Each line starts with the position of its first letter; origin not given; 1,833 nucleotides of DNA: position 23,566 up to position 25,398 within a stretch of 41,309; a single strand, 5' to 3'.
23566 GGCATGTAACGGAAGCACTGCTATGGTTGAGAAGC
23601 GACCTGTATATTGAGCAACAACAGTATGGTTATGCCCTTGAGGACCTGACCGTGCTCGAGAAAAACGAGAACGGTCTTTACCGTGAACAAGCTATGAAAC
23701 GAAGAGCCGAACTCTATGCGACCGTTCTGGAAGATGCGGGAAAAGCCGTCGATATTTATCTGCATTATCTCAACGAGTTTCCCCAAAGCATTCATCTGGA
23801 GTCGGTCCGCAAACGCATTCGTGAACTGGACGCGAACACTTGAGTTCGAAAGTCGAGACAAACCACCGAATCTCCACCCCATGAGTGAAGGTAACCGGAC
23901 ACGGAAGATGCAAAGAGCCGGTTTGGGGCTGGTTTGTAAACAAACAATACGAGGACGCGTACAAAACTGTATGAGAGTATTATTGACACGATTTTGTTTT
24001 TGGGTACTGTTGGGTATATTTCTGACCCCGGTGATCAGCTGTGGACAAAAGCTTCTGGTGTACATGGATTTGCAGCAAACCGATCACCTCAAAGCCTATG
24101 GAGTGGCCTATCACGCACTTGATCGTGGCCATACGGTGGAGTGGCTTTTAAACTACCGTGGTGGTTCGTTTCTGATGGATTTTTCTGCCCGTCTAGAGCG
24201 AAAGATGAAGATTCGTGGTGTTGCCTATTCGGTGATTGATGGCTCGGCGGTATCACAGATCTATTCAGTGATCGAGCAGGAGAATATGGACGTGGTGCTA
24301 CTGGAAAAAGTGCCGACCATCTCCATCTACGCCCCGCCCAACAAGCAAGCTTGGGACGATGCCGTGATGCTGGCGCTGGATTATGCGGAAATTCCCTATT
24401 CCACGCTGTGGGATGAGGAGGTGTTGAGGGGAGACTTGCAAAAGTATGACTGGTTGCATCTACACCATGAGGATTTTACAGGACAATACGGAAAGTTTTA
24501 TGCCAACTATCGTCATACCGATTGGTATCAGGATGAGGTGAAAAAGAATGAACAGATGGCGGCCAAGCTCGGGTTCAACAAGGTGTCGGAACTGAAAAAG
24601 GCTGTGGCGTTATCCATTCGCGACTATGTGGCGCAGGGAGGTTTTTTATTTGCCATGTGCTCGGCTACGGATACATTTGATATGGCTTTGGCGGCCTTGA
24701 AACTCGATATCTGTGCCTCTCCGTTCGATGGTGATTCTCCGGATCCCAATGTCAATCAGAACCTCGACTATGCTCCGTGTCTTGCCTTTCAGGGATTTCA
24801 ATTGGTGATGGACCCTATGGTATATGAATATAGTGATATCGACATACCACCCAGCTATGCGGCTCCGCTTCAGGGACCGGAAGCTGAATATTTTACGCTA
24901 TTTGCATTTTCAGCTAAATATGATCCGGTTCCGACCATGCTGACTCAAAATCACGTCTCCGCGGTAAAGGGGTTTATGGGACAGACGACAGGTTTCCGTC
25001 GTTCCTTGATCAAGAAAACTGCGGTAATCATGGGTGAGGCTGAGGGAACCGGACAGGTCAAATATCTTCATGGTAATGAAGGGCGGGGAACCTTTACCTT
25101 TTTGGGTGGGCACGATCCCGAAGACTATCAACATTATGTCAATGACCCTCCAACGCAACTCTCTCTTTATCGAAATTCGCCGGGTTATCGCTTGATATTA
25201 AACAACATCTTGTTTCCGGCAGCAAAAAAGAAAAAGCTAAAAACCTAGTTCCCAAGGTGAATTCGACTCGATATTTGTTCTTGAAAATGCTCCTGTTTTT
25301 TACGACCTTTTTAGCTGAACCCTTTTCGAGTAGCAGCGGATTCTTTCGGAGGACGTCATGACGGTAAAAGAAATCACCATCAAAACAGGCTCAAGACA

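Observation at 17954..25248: Central four-gene envelope module (DUF4159-like, giant 2-TM coiled-coil, TPR, GATase1-like lipoprotein) without its usual MoxR/DUF58/vWA partners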

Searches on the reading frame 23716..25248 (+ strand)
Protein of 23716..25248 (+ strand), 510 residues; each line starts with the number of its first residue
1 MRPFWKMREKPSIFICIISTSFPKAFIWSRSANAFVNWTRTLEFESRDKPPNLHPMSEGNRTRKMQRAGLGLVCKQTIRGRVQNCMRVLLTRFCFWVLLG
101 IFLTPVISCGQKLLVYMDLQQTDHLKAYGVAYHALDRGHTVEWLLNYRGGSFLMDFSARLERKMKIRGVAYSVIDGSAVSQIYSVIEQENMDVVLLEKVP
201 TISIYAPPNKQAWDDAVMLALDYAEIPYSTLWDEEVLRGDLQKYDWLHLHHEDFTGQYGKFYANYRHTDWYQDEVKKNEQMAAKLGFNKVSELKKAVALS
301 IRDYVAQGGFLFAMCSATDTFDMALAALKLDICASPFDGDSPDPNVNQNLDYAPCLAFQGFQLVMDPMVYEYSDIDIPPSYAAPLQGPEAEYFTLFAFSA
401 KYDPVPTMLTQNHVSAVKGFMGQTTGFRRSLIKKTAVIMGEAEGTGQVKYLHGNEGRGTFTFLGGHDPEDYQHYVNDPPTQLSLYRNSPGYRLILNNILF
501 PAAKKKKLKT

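Call 3: search_protein_families(library=pfam, proteins=[window:23716-25248:+], max_evalue=0.1)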
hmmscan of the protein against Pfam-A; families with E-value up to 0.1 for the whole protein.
window:23716-25248:+ (510 aa): 0 families

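Call 4: search_protein_families(library=ncbifam, proteins=[window:23716-25248:+], max_evalue=0.1)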
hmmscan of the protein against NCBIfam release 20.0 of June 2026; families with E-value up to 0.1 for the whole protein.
window:23716-25248:+ (510 aa): 0 families

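Call 8: find_homologous_proteins(query=window:23971-25248:+, max_evalue=0.001)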
Query window:23971-25248:+ (425 aa): 8000 proteins with E <= 0.001 among 8000 candidates; the best 120 are listed.
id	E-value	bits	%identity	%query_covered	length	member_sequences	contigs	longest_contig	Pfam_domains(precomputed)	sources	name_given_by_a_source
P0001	5.5e-281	949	95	100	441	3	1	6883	-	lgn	-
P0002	5.2e-216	735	76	94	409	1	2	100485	-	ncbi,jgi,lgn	-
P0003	8.3e-216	735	75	94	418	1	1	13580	-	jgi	-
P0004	1.3e-215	734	75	94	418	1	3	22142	-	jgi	-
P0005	1.4e-215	734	76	94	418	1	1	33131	-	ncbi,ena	-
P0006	2.4e-214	730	75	94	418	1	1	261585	-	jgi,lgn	jgi:hypothetical protein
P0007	1.2e-213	728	74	98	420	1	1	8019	-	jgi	-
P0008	6.4e-213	725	73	98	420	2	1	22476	-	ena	-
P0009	2.9e-212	723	72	100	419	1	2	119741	-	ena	-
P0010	6.7e-212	722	71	100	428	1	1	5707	-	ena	-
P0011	1.9e-210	717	71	99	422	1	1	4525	-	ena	-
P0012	5.8e-210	715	72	98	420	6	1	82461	-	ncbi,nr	ncbi:asparagine synthetase B [candidate division KSB1 bacterium]|nr:asparagine synthetase B [candida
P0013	6.1e-210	715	75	94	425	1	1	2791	-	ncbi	-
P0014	2.0e-208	710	73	98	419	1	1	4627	-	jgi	jgi:hypothetical protein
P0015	2.6e-208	710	71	97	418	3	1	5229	-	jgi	-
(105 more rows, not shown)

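Call 9: search_solved_structures(query=window:23971-25248:+, max_evalue=1)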
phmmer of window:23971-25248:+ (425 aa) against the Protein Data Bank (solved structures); distinct sequences matched with E-value up to 1: 0.

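Call 14: find_related_loci(query=A1, collection=genome_contigs, flank=10000)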
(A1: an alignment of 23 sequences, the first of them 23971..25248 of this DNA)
Query A1 (425 aa) in genome_contigs; peptide patterns used: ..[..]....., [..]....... (x = any residue, [..] = any of these).
600 stretches matched a pattern (row limit reached: there are more); 595 encode a relative of the query (tblastn E <= 1e-3); the best 80 are kept; 80 distinct loci.
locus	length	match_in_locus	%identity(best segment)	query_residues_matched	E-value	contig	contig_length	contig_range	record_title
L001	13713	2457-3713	69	1-425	0e+0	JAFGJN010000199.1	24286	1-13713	MAG: candidate division KSB1 bacterium isolate Zod_Metabat.28 k87_6783113, whole genome shotgun sequence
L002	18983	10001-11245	68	1-418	0e+0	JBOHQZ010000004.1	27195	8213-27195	MAG: bacterium isolate SD8033_maxbin2.bin.2_sub NODE_176_length_27195_cov_2.975063, whole genome shotgun sequence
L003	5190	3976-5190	66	9-416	0e+0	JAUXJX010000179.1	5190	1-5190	MAG: Bacteroidota bacterium isolate CSMAG_3093 CSMAG_3093_k127_18029109_length_5190_cov_77.0000, whole genome shotgun se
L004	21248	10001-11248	65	10-425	0e+0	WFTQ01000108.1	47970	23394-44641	MAG: bacterium isolate S139_29_esom k151_66157, whole genome shotgun sequence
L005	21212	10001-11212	65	20-425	0e+0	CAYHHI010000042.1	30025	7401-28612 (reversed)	MAG TPA_asm: uncultured bacterium isolate ERP119294_co4_75 genome assembly, contig: NODE_1251_length_30025_cov_9.223991,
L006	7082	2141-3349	64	25-425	0e+0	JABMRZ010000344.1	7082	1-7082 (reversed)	MAG: Candidatus Tariuqbacter arcticus isolate bin.685 k141_4448614, whole genome shotgun sequence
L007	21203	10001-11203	65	25-425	2e-179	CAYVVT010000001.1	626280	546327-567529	MAG TPA_asm: uncultured Lentisphaeria bacterium isolate SRP077602_co2_14 genome assembly, contig: NODE_1_length_626280_c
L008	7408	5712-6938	65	17-425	3e-179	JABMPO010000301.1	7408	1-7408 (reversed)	MAG: Candidatus Neomarinimicrobiota bacterium isolate bin.522 k141_3988894, whole genome shotgun sequence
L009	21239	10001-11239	61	13-425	4e-178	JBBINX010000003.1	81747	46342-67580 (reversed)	MAG: Ignavibacteriales bacterium isolate PGF172224_bin_266 NODE_111_length_81747_cov_6.120048, whole genome shotgun sequ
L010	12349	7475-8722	64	10-425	4e-178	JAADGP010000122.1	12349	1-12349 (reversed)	MAG: FCB group bacterium isolate M_MetaBat.123 contig-127_8520, whole genome shotgun sequence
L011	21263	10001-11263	61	5-425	3e-177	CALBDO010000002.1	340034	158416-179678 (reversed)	MAG: Candidatus Kapabacteria bacterium isolate R1_Bin_METABAT__89_1 genome assembly, contig: c_000000474082, whole genom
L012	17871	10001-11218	63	23-425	2e-176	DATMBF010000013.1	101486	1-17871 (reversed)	MAG TPA_asm: Bacteroidota bacterium isolate SMAG_U13346 k141_86801, whole genome shotgun sequence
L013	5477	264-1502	64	12-425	8e-179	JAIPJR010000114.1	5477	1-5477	MAG: Candidatus Neomarinimicrobiota bacterium isolate Tobar14m-G40 Tobar14m-C9135, whole genome shotgun sequence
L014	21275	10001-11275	60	5-425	2e-175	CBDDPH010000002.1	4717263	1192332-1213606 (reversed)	MAG: Candidatus Latescibacterota bacterium isolate fcaf43fe-a799-4ace-af36-b323ac78cc8e genome assembly, contig: contig_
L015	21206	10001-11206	63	24-425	3e-175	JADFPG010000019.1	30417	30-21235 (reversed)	MAG: Candidatus Neomarinimicrobiota bacterium isolate B71T3L11 B71T3L11_NODE1053, whole genome shotgun sequence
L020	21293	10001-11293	60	3-425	7e-176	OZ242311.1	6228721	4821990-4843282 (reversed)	MAG: Candidatus Latescibacterota bacterium isolate bccf755e-c1ee-4055-8c2e-878efcd7d1d4 genome assembly, chromosome: 1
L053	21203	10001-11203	59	25-425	3e-166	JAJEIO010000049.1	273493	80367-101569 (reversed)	MAG: Candidatus Latescibacterota bacterium isolate p16x65bins.25 k141_890076, whole genome shotgun sequence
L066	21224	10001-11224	59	13-416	6e-164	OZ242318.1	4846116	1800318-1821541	MAG: Candidatus Latescibacterota bacterium isolate cc8e0243-aa1c-4c17-a5e8-0a9f7738ceb9 genome assembly, chromosome: 1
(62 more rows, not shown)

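Call 24: predict_structure(alignment_id=A1)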
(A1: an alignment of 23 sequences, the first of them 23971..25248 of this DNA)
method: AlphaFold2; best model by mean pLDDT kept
length: 425 residues; sequences in the alignment: 23
mean_pLDDT: 69.9   pTM: 0.74
mean pLDDT of the five models: 69.9, 62.7, 62.5, 58.5, 55.6
residues with pLDDT >= 90: 69; 70-90: 180; 50-70: 96; < 50: 80
segments of 3 or more residues with pLDDT < 50: 170-176, 295-338, 383-399, 417-425
pLDDT, mean of each block of 10 residues (from residue 1): 75 74 73 68 88 86 80 90 90 90 76 85 60 77 88 87 70 49 68 85 85 93 84 78 75 65 90 85 60 46 31 26 29 39 86 69 78 80 44 42 59 52 26
secondary structure, 60 per line:
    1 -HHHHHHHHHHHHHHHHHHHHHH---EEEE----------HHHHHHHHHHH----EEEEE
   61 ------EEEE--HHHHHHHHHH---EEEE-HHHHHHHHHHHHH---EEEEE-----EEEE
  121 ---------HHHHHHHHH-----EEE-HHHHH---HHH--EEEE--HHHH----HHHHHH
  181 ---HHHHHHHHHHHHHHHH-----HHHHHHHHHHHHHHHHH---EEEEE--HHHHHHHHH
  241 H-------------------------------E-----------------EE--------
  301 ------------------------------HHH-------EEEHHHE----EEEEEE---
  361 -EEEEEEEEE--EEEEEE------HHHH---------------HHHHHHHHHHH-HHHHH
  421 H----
elements in order: H2-23 E27-30 H41-51 E56-60 E67-70 H73-82 E86-89 H91-103 E107-111 E117-120 H130-138 E144-146 H148-152 E161-164 H167-170 H175-180 H184-199 H205-221 E225-229 H232-241 E341-343 E352-357 E362-370 E373-378 H385-388 H404-414 H416-421

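Call 28: fold_search(model_id=the predicted structure, library=pdb)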
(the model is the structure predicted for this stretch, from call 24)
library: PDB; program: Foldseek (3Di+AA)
matches with E <= 10: 749; with E <= 0.001: 21
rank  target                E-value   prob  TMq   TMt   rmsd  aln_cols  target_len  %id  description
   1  7bob_B                1.1e-04  1.00  0.25  0.20  14.8       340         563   13  Exo-beta-1,4-mannosidase Op5Man5 from Opitutaceae bacterium strain TAV5 (released 2021-07-14)
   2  2gk3_E                1.2e-04  1.00  0.29  0.46  11.4       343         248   10  Cytoplasmic Protein STM3548 from Salmonella typhimurium (released 2006-05-02)
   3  3fij_G                2.1e-04  1.00  0.26  0.45  12.9       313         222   10  Crystal structure of a uncharacterized protein lin1909 (released 2009-01-13)
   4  3fij_D                2.2e-04  1.00  0.26  0.45  12.7       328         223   10  Crystal structure of a uncharacterized protein lin1909 (released 2009-01-13)
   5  5xb7_F                2.6e-04  1.00  0.26  0.17  10.9       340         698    8  GH42 alpha-L-arabinopyranosidase from Bifidobacterium animalis subsp. lactis Bl-04 (released 2017-11-01)
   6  3fij_B                2.6e-04  1.00  0.26  0.45  12.9       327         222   10  Crystal structure of a uncharacterized protein lin1909 (released 2009-01-13)
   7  3fij_A                2.8e-04  1.00  0.25  0.43  12.5       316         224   10  Crystal structure of a uncharacterized protein lin1909 (released 2009-01-13)
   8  5xb7_E                2.9e-04  1.00  0.26  0.17  14.6       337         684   10  GH42 alpha-L-arabinopyranosidase from Bifidobacterium animalis subsp. lactis Bl-04 (released 2017-11-01)
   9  5xb7_C                3.5e-04  1.00  0.26  0.17  14.4       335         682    9  GH42 alpha-L-arabinopyranosidase from Bifidobacterium animalis subsp. lactis Bl-04 (released 2017-11-01)
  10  4oif_B                3.9e-04  0.99  0.23  0.15  14.5       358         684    7  3D structure of Gan42B, a GH42 beta-galactosidase from G. (released 2015-02-04)
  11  5xb7_D                4.4e-04  1.00  0.27  0.18  10.8       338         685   10  GH42 alpha-L-arabinopyranosidase from Bifidobacterium animalis subsp. lactis Bl-04 (released 2017-11-01)
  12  7bob_C                4.6e-04  1.00  0.27  0.21  14.1       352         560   12  Exo-beta-1,4-mannosidase Op5Man5 from Opitutaceae bacterium strain TAV5 (released 2021-07-14)
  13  5xb7_A                4.6e-04  1.00  0.26  0.17  11.1       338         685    9  GH42 alpha-L-arabinopyranosidase from Bifidobacterium animalis subsp. lactis Bl-04 (released 2017-11-01)
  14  8aa2_G                6.8e-04  0.99  0.27  0.26  13.7       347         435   12  Inactive levan utilisation machinery (utilisome) in the presence of levan fructo-oligosaccharides DP 15-25 (released 2023-06-07)
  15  7bob_A                7.2e-04  1.00  0.26  0.21  14.2       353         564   12  Exo-beta-1,4-mannosidase Op5Man5 from Opitutaceae bacterium strain TAV5 (released 2021-07-14)
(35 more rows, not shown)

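Call 30: search_solved_structures(query=A1, max_evalue=10)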
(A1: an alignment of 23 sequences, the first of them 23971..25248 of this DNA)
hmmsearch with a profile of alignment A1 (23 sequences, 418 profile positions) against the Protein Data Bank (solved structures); distinct sequences matched with E-value up to 10: 2.
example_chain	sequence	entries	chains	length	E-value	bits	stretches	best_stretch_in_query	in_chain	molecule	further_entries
1on0_A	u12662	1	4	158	0.046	15.9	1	132-218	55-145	YycN protein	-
1ufh_A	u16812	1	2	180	0.059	15.6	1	132-218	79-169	YYCN protein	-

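Call 41: search_protein_representatives(alignment_id=A1)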
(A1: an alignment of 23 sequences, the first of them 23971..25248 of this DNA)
Query: 23 sequences, 418 profile positions. Proteins with E-value up to 0.001 (for the whole library): 1754; up to 1e-10: 1281; up to 1e-30: 328. The best 150 are listed.
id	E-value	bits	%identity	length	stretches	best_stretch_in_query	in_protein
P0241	5.6e-155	532.9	-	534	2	5-363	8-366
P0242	3.4e-151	520.4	-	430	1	13-418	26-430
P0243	2.3e-149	514.4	-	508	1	6-418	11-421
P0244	7.4e-149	512.7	-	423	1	3-418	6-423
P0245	1.2e-141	488.9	-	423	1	5-418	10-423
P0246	7.7e-138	476.4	-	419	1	7-418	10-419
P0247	2.2e-136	471.6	-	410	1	6-418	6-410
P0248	1.7e-135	468.7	-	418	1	8-411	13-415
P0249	6.6e-135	466.8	-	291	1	125-418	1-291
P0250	1.8e-129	448.9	-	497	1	5-412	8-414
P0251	2.1e-129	448.6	-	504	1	1-415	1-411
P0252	1.4e-128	446.0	-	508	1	1-414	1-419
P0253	2.7e-126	438.4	-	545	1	5-416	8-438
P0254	1.4e-121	422.8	-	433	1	4-412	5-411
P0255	1.5e-115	403.0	-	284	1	63-342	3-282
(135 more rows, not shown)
